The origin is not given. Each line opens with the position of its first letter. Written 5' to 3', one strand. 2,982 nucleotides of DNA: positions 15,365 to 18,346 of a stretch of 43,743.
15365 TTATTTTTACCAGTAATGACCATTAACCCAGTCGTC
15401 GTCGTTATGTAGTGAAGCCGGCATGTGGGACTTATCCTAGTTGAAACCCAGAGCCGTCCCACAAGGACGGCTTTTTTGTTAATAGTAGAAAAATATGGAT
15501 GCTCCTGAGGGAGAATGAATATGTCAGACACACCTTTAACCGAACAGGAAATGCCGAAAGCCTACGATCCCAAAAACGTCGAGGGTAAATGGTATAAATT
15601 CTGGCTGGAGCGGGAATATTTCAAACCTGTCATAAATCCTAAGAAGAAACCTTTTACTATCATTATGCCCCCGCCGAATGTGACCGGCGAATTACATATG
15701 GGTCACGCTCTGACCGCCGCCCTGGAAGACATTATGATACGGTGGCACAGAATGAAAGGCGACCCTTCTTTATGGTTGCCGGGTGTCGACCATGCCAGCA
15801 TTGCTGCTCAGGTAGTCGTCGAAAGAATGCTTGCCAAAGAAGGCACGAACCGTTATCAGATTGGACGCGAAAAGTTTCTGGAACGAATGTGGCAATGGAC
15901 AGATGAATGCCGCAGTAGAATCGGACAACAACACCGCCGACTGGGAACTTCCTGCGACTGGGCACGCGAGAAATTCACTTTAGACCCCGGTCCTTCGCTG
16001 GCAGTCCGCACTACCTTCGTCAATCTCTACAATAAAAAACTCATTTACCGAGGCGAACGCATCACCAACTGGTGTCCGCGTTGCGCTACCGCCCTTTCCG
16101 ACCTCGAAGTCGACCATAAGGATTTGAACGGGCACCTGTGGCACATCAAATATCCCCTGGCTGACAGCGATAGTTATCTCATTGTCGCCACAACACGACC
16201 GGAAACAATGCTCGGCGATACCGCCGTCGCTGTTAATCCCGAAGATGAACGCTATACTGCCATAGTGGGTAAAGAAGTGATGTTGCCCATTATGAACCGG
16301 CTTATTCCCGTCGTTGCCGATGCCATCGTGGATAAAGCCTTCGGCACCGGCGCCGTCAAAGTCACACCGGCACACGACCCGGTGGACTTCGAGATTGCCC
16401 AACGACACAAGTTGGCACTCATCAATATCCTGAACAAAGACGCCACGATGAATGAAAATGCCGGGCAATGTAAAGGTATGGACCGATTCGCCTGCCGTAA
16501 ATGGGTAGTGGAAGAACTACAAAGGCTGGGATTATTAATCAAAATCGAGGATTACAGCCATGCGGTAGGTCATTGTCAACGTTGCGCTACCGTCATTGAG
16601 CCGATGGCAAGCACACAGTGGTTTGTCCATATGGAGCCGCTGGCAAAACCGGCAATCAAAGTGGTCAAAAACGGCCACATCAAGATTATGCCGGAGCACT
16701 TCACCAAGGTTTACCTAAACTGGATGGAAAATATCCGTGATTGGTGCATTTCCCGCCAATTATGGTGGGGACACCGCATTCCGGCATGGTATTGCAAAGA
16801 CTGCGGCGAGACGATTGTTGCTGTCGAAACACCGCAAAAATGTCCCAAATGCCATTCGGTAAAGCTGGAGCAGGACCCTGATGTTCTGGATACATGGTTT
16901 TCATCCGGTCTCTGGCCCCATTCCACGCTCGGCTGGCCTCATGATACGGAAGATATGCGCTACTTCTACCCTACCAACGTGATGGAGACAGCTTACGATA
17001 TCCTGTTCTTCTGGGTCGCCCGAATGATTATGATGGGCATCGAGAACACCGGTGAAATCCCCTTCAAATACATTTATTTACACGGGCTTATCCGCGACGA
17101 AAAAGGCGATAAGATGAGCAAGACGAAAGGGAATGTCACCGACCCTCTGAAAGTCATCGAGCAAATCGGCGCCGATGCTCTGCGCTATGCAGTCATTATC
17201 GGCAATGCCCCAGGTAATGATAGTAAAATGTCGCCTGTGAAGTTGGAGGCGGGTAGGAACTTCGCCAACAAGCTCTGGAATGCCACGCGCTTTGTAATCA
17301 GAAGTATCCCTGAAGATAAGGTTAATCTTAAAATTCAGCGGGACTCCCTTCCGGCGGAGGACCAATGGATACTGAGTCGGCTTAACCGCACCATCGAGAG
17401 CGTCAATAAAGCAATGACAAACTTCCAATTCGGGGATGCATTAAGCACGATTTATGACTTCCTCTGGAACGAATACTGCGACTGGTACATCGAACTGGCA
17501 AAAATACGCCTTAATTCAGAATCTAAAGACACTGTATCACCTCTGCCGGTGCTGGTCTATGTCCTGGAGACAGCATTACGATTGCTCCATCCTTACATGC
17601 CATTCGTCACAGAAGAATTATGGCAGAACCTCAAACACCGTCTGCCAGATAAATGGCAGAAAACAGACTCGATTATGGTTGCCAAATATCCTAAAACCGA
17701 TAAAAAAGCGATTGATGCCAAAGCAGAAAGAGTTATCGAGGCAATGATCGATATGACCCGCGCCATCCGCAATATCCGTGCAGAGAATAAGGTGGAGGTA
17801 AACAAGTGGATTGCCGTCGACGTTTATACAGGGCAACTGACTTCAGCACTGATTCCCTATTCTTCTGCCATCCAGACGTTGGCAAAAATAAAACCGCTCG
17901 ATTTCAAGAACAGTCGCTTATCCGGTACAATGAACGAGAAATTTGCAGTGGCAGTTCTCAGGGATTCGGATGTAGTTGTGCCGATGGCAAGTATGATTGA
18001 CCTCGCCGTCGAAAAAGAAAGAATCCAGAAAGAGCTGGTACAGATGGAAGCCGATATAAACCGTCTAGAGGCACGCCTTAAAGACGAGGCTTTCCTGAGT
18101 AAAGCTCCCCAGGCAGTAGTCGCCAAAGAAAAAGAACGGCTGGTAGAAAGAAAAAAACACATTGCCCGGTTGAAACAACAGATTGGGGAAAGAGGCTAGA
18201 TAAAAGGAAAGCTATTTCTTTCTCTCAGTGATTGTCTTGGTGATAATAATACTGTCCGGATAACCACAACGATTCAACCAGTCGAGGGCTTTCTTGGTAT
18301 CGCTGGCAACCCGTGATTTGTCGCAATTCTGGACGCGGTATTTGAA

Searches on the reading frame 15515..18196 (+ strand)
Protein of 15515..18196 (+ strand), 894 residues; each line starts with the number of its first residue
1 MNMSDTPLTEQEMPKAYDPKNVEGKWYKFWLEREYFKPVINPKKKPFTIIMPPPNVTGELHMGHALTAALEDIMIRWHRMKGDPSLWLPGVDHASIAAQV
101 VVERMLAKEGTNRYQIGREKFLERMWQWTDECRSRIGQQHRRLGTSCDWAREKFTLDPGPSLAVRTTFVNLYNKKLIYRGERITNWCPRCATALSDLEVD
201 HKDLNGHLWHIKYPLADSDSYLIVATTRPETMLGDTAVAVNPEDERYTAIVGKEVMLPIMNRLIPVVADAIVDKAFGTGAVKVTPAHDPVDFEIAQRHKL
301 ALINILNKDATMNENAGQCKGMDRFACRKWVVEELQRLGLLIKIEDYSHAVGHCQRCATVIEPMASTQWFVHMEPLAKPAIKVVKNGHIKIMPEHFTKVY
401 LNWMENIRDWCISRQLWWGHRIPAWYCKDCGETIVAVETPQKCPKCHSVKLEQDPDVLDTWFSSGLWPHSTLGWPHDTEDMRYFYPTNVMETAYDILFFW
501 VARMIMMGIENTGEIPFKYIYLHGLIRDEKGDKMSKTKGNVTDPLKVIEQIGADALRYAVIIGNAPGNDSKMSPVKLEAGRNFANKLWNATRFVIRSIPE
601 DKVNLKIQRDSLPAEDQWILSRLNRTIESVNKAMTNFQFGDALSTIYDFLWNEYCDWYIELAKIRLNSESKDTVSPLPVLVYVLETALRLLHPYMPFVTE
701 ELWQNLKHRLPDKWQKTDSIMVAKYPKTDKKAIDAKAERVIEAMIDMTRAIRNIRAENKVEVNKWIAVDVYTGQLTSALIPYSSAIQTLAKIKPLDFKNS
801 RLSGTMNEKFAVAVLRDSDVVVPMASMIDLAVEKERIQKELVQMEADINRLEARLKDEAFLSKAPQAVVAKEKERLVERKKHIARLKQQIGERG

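Call 7: find_related_loci(query=window:15515-18196:+, collection=genome_contigs, flank=3000)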
Query window:15515-18196:+ (894 aa) in genome_contigs; peptide patterns used: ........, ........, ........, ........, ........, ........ (x = any residue, [..] = any of these).
600 stretches matched a pattern (row limit reached: there are more); 599 encode a relative of the query (tblastn E <= 1e-3); the best 80 are kept; 80 distinct loci.
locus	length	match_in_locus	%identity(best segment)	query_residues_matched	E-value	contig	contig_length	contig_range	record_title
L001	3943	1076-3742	67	2-890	0e+0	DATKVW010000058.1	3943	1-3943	MAG TPA_asm: Dehalococcoidales bacterium isolate SMAG_U14144 k141_2294449, whole genome shotgun sequence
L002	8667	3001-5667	65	3-890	0e+0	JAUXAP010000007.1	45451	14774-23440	MAG: Dehalococcoidia bacterium isolate CSMAG_2765 CSMAG_2765_k141_46019_length_45451_cov_15.5718, whole genome shotgun s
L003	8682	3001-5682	65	1-887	0e+0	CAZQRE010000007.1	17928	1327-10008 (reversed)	MAG TPA_asm: uncultured Dehalococcoidales bacterium isolate SRP179991_co5_88 genome assembly, contig: NODE_627_length_17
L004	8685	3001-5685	63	4-891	0e+0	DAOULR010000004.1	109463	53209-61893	MAG TPA_asm: Dehalococcoidales bacterium isolate W31_48 k127_559303, whole genome shotgun sequence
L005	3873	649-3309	62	2-889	0e+0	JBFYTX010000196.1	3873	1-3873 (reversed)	MAG: Dehalococcoidales bacterium isolate PPR_0279 k121_553167, whole genome shotgun sequence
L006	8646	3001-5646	63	3-889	0e+0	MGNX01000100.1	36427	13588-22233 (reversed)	MAG: Chloroflexi bacterium RBG_16_60_22 RBG_16_scaffold_7040, whole genome shotgun sequence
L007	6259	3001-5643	60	12-890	0e+0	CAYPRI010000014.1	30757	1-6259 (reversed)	MAG TPA_asm: uncultured Dehalococcoidales bacterium isolate SRP098346_co1_420 genome assembly, contig: NODE_1038_length_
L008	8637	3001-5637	60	12-892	0e+0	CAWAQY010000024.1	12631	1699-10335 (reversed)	MAG: uncultured Chloroflexia bacterium isolate MFD02809.bin.2.211 genome assembly, contig: contig_293127, whole genome s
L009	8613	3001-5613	60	12-892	0e+0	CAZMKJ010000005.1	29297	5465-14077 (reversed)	MAG TPA_asm: uncultured Dehalococcoidia bacterium isolate SRP239594_co1_171 genome assembly, contig: NODE_438_length_292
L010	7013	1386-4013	61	4-889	0e+0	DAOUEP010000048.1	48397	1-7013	MAG TPA_asm: Dehalococcoidales bacterium isolate N6_293 k139_1901460, whole genome shotgun sequence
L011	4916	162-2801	60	12-892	0e+0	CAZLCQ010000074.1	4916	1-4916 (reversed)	MAG TPA_asm: uncultured Dehalococcoidales bacterium isolate binchicken_co334_175 genome assembly, contig: NODE_35277_len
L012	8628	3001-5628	58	10-892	0e+0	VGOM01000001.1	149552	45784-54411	MAG: Chloroflexi bacterium isolate M_DeepCast_400m_m2_020 M_DeepCast_400m_m2_020_Ga0194112_10000052, whole genome shotgu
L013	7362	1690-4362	62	5-894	0e+0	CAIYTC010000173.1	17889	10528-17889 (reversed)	MAG: uncultured Dehalococcoidia bacterium isolate AlinenSedimentsD1_bin-0298 genome assembly, contig: bin-0298:173/296,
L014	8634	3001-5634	56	13-890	0e+0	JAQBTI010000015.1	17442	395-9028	MAG: Chloroflexota bacterium isolate casp150-mb.113 NODE_8488_length_17442_cov_0.052125, whole genome shotgun sequence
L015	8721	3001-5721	55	9-894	0e+0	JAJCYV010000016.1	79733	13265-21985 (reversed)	MAG: Chloroflexota bacterium isolate OFTM284 OFTM284_15, whole genome shotgun sequence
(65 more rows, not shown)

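Call 12: find_related_loci(query=window:15515-18196:+, collection=metagenome_contigs, flank=2000)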
Query window:15515-18196:+ (894 aa) in metagenome_contigs; peptide patterns used: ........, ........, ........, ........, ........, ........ (x = any residue, [..] = any of these).
600 stretches matched a pattern (row limit reached: there are more); 600 encode a relative of the query (tblastn E <= 1e-3); the best 80 are kept; 80 distinct loci.
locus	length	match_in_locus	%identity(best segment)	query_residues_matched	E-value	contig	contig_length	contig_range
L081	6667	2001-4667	83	2-890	0e+0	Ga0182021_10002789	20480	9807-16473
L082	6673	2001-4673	82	1-891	0e+0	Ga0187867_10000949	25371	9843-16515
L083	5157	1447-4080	67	12-890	0e+0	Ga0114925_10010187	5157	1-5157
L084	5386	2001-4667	64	3-892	0e+0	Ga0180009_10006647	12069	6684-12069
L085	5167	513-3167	65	3-891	0e+0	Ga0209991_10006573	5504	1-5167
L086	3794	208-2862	65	1-890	0e+0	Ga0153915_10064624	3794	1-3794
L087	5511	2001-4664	65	3-890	0e+0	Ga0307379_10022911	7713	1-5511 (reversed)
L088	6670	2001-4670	65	2-892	0e+0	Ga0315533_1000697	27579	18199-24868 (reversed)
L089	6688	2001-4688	63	1-890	0e+0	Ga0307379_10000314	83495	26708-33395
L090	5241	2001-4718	63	3-890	0e+0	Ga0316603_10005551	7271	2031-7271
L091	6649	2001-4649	64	3-890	0e+0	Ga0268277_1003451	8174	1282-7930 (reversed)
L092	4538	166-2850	63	2-891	0e+0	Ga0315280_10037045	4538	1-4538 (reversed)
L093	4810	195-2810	64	14-889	0e+0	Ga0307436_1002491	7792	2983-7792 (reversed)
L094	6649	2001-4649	61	12-892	0e+0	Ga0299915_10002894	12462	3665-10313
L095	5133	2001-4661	61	5-890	0e+0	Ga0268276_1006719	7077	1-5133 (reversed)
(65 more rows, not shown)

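Call 16: find_homologous_proteins(query=window:15515-18196:+, max_evalue=1e-100)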
Query window:15515-18196:+ (894 aa): 8000 proteins with E <= 1e-100 among 8000 candidates; the best 120 are listed.
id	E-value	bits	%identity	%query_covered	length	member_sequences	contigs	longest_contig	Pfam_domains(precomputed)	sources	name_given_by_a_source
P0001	0.0e+0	1872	88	100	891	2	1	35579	PF09334.18,PF08264.20,PF13603.13,PF00133.29,PF10458.15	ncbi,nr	ncbi:MAG: valine--tRNA ligase [Dehalococcoidales bacterium]|nr:valine--tRNA ligase [Dehalococcoidale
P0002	0.0e+0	1798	83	99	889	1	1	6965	PF09334.18,PF08264.20,PF13603.13,PF00133.29,PF10458.15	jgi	jgi:valyl-tRNA synthetase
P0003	0.0e+0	1796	83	99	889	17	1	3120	PF09334.18,PF08264.20,PF21349.3,PF13603.13,PF00133.29,PF10458.15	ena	-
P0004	0.0e+0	1789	83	99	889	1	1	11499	PF09334.18,PF08264.20,PF21349.3,PF13603.13,PF00133.29,PF10458.15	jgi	jgi:valyl-tRNA synthetase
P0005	0.0e+0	1789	83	99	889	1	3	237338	PF09334.18,PF08264.20,PF13603.13,PF00133.29,PF10458.15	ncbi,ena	-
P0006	0.0e+0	1788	83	99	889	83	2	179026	PF09334.18,PF08264.20,PF13603.13,PF00133.29,PF10458.15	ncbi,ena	-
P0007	0.0e+0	1786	83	99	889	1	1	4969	PF09334.18,PF08264.20,PF13603.13,PF00133.29,PF10458.15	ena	-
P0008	0.0e+0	1786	83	99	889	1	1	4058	PF09334.18,PF08264.20,PF13603.13,PF00133.29,PF10458.15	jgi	jgi:valyl-tRNA synthetase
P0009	0.0e+0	1786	83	99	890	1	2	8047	PF09334.18,PF08264.20,PF21349.3,PF13603.13,PF00133.29,PF10458.15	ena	-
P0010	0.0e+0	1785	82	99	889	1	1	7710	PF09334.18,PF08264.20,PF13603.13,PF00133.29,PF10458.15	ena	-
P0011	0.0e+0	1785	82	99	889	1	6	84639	PF09334.18,PF08264.20,PF13603.13,PF00133.29,PF10458.15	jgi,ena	jgi:valyl-tRNA synthetase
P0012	0.0e+0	1784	83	99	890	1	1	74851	PF09334.18,PF08264.20,PF21349.3,PF13603.13,PF00133.29,PF10458.15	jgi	jgi:valyl-tRNA synthetase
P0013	0.0e+0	1783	82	99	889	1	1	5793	PF09334.18,PF08264.20,PF13603.13,PF00133.29,PF10458.15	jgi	-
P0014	0.0e+0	1783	82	99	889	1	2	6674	PF09334.18,PF08264.20,PF13603.13,PF00133.29,PF10458.15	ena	-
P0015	0.0e+0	1782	82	99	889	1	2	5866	PF09334.18,PF08264.20,PF13603.13,PF00133.29,PF10458.15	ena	-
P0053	0.0e+0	1746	80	99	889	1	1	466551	PF09334.18,PF08264.20,PF13603.13,PF00133.29,PF10458.15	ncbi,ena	-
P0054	0.0e+0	1725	85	93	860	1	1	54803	PF09334.18,PF08264.20,PF21349.3,PF13603.13,PF00133.29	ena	-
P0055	0.0e+0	1710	80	100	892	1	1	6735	PF09334.18,PF08264.20,PF13603.13,PF00133.29,PF10458.15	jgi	jgi:valyl-tRNA synthetase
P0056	0.0e+0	1673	78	100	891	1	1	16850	PF09334.18,PF08264.20,PF21349.3,PF13603.13,PF00133.29,PF10458.15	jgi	jgi:valyl-tRNA synthetase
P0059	0.0e+0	1642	76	99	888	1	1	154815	PF09334.18,PF08264.20,PF13603.13,PF00133.29,PF10458.15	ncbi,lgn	-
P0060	0.0e+0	1629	77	99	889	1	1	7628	PF09334.18,PF08264.20,PF13603.13,PF00133.29,PF10458.15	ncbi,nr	ncbi:MAG: valine--tRNA ligase [Dehalococcoidales bacterium]|nr:valine--tRNA ligase [Dehalococcoidale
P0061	0.0e+0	1629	76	99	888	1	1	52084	PF09334.18,PF08264.20,PF21349.3,PF13603.13,PF00133.29,PF10458.15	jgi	-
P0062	0.0e+0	1627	75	100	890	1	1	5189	PF09334.18,PF08264.20,PF21349.3,PF13603.13,PF00133.29,PF10458.15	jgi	-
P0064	0.0e+0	1612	75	100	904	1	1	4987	PF09334.18,PF08264.20,PF13603.13,PF00133.29,PF10458.15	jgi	jgi:valyl-tRNA synthetase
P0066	0.0e+0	1600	74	99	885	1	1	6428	PF09334.18,PF08264.20,PF13603.13,PF00133.29,PF10458.15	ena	-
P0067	0.0e+0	1596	74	99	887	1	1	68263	PF09334.18,PF08264.20,PF21349.3,PF13603.13,PF00133.29,PF10458.15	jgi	-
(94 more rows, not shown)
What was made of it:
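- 15521..18199 (+): valS (valine--tRNA ligase). The first in-frame ATG is at 15515, but the likely true start is 15521. Homologues are named valine--tRNA ligase (call 16).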

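Call 17: find_encoding_contigs(protein=P0001, flank=1500, max_places=2)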
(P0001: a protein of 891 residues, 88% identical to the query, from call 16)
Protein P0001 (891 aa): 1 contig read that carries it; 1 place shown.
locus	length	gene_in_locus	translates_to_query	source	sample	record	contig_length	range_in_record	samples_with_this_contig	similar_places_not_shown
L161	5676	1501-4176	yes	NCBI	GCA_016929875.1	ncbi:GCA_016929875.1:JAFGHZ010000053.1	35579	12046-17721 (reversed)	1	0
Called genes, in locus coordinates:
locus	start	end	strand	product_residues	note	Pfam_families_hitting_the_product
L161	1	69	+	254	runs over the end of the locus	PF03309:Pan_kinase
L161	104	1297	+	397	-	PF02441:Flavoprotein, PF04127:DFP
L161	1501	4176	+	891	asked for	PF00133:tRNA-synt_1, PF09334:tRNA-synt_1g (faint), PF13603:tRNA-synt_1_2 (weak), PF08264:Anticodon_1, PF10458:Val_tRNA-synt_C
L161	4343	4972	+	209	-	-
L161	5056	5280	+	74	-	-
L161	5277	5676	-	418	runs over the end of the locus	PF07690:MFS_1, PF01306:LacY_symp (faint), PF12832:MFS_1_like, PF05977:MFS_3, PF07690:MFS_1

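Call 18: find_encoding_contigs(protein=P0056, flank=1500, max_places=2)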
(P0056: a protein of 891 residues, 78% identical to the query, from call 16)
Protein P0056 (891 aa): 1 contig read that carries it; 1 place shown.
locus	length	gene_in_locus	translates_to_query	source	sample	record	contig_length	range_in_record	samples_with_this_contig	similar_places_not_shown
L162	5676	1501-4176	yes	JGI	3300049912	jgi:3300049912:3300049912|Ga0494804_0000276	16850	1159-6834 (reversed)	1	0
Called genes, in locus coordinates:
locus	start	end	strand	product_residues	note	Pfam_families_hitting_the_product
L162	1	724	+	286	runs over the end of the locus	PF09554:RE_HaeII (weak)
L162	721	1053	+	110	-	-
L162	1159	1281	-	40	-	-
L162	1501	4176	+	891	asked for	PF00133:tRNA-synt_1, PF09334:tRNA-synt_1g (faint), PF21349:RUBY_RBDX (faint), PF13603:tRNA-synt_1_2 (weak), PF08264:Anticodon_1, PF10458:Val_tRNA-synt_C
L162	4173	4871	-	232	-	-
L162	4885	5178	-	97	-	PF14716:HHH_8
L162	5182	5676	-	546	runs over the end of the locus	PF21090:P-loop_SecA, PF07516:SecA_SW, PF02810:SEC-C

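Call 19: find_encoding_contigs(protein=P0059, flank=1500, max_places=2)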
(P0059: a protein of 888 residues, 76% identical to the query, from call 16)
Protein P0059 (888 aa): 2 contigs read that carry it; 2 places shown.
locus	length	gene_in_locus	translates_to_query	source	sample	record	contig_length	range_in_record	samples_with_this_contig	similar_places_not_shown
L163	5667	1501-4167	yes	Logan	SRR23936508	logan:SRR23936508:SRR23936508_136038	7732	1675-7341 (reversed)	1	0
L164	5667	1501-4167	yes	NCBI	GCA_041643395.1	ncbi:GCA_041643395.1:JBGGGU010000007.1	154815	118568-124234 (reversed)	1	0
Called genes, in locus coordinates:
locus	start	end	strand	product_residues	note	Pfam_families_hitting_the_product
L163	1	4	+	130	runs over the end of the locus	?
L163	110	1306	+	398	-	PF02441:Flavoprotein, PF04127:DFP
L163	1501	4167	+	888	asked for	PF00133:tRNA-synt_1, PF09334:tRNA-synt_1g (faint), PF13603:tRNA-synt_1_2 (weak), PF08264:Anticodon_1, PF10458:Val_tRNA-synt_C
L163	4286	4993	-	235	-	-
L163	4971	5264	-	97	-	PF14716:HHH_8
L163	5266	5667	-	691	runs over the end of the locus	?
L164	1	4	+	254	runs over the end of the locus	PF03309:Pan_kinase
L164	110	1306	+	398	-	PF02441:Flavoprotein, PF04127:DFP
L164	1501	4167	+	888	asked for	PF00133:tRNA-synt_1, PF09334:tRNA-synt_1g (faint), PF13603:tRNA-synt_1_2 (weak), PF08264:Anticodon_1, PF10458:Val_tRNA-synt_C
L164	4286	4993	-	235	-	-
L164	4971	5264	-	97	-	PF14716:HHH_8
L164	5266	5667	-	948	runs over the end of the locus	PF07517:SecA_DEAD, PF01043:SecA_PP_bind, PF21090:P-loop_SecA, PF07516:SecA_SW, PF02810:SEC-C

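Call 20: find_encoding_contigs(protein=P0067, flank=1500, max_places=2)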
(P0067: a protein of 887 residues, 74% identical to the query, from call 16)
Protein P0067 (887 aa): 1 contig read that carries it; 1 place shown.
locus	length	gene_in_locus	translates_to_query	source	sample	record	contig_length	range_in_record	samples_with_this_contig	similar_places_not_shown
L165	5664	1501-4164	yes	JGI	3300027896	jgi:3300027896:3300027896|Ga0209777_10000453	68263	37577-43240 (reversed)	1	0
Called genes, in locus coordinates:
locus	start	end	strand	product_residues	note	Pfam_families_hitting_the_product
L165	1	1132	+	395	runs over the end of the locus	PF02441:Flavoprotein, PF04127:DFP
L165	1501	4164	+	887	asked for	PF00133:tRNA-synt_1, PF09334:tRNA-synt_1g (faint), PF21349:RUBY_RBDX (faint), PF13603:tRNA-synt_1_2 (weak), PF08264:Anticodon_1, PF10458:Val_tRNA-synt_C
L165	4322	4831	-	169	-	-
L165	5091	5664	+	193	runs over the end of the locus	-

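Call 21: find_encoding_contigs(protein=P0054, flank=1500, max_places=2)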
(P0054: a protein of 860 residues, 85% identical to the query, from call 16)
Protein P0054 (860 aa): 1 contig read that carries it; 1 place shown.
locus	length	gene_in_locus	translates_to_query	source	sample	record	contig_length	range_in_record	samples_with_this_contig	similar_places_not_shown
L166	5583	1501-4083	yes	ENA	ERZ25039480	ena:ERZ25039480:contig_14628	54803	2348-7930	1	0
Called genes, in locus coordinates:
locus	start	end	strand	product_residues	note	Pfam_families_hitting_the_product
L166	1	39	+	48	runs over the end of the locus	-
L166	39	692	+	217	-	-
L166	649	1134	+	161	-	PF13549:ATP-grasp_5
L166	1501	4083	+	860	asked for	PF00133:tRNA-synt_1, PF09334:tRNA-synt_1g (faint), PF21349:RUBY_RBDX (faint), PF13603:tRNA-synt_1_2 (weak), PF08264:Anticodon_1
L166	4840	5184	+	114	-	PF10727:Rossmann-like (weak)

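Call 22: find_encoding_contigs(protein=P0053, flank=1500, max_places=2)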
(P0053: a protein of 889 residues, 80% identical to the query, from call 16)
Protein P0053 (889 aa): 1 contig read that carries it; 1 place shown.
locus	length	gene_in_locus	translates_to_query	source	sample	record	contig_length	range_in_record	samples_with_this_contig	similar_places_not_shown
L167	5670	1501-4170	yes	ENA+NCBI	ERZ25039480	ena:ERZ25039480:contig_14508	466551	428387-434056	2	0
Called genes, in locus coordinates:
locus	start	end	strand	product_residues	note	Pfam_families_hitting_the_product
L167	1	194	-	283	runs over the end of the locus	PF00106:adh_short, PF08659:KR, PF13561:adh_short_C2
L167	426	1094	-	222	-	PF13189:Cytidylate_kin2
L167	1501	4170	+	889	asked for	PF00133:tRNA-synt_1, PF09334:tRNA-synt_1g (faint), PF13603:tRNA-synt_1_2 (weak), PF08264:Anticodon_1, PF10458:Val_tRNA-synt_C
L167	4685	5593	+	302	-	PF01488:Shikimate_DH (faint), PF03446:NAD_binding_2 (weak), PF03807:F420_oxidored, PF07991:KARI_N (weak), PF10727:Rossmann-like, PF10728:DUF2520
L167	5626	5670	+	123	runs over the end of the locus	PF02261:Asp_decarbox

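Call 23: find_encoding_contigs(protein=P0061, flank=1500, max_places=2)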
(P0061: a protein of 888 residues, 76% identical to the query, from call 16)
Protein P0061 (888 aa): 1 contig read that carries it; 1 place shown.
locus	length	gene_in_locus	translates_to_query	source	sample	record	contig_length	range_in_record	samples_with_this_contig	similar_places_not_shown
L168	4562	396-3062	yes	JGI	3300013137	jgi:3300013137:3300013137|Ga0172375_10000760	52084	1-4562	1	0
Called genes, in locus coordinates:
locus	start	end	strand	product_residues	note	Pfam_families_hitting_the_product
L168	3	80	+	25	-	?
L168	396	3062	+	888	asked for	PF00133:tRNA-synt_1, PF09334:tRNA-synt_1g (faint), PF21349:RUBY_RBDX (faint), PF13603:tRNA-synt_1_2 (weak), PF08264:Anticodon_1, PF10458:Val_tRNA-synt_C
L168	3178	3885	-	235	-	-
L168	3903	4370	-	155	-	PF01850:PIN (weak)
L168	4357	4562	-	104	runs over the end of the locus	PF12728:HTH_17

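Call 24: find_encoding_contigs(protein=P0064, flank=1500, max_places=2)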
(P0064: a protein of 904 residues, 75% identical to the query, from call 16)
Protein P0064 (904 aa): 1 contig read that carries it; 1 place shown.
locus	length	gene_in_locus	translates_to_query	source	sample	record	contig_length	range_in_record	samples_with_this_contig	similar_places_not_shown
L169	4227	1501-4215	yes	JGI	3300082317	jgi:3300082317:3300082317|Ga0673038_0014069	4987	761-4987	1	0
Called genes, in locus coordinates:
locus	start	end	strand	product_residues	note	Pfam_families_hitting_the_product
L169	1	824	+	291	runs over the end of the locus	-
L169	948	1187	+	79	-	-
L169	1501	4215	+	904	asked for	PF00133:tRNA-synt_1, PF13603:tRNA-synt_1_2, PF09334:tRNA-synt_1g (weak), PF08264:Anticodon_1, PF10458:Val_tRNA-synt_C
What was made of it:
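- The same leader occurs where the upstream gene is unrelated or on the other strand (L162, L166, L167, L169; calls 18, 21, 22, 24).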

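Call 41: find_encoding_contigs(protein=P0060, flank=1500, max_places=1)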
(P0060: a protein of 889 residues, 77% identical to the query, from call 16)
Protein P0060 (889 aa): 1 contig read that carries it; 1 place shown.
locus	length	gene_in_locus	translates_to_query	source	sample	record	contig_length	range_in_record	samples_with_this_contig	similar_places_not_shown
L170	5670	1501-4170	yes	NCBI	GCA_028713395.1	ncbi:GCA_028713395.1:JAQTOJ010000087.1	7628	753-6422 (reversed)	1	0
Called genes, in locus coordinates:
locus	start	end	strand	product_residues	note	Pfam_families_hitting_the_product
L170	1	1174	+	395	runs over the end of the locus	PF02441:Flavoprotein, PF04127:DFP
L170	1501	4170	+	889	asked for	PF00133:tRNA-synt_1, PF09334:tRNA-synt_1g (faint), PF13603:tRNA-synt_1_2 (weak), PF08264:Anticodon_1, PF10458:Val_tRNA-synt_C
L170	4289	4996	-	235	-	-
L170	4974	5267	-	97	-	PF14716:HHH_8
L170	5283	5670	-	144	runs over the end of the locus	PF01850:PIN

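Call 42: find_encoding_contigs(protein=P0062, flank=1500, max_places=1)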
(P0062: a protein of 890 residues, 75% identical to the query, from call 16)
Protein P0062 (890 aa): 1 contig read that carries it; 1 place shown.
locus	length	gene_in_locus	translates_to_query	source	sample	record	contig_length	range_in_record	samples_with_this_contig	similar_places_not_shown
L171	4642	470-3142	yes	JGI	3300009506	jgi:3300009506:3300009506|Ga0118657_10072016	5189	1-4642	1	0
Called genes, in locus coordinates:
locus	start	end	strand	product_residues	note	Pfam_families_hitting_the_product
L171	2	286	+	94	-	?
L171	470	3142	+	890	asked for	PF00133:tRNA-synt_1, PF09334:tRNA-synt_1g (faint), PF21349:RUBY_RBDX (faint), PF13603:tRNA-synt_1_2, PF08264:Anticodon_1, PF10458:Val_tRNA-synt_C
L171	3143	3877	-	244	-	-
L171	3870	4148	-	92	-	PF14716:HHH_8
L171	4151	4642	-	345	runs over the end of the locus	?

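Call 43: find_encoding_contigs(protein=P0066, flank=1500, max_places=1)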
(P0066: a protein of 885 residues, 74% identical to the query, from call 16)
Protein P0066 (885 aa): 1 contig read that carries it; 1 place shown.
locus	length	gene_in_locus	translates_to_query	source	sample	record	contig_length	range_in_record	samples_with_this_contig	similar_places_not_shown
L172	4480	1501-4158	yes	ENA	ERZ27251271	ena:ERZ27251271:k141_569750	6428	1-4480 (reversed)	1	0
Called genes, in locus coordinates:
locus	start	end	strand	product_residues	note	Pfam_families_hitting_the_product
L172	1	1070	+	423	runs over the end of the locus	PF02441:Flavoprotein, PF04127:DFP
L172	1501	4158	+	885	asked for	PF00133:tRNA-synt_1, PF09334:tRNA-synt_1g (faint), PF13603:tRNA-synt_1_2 (weak), PF08264:Anticodon_1, PF10458:Val_tRNA-synt_C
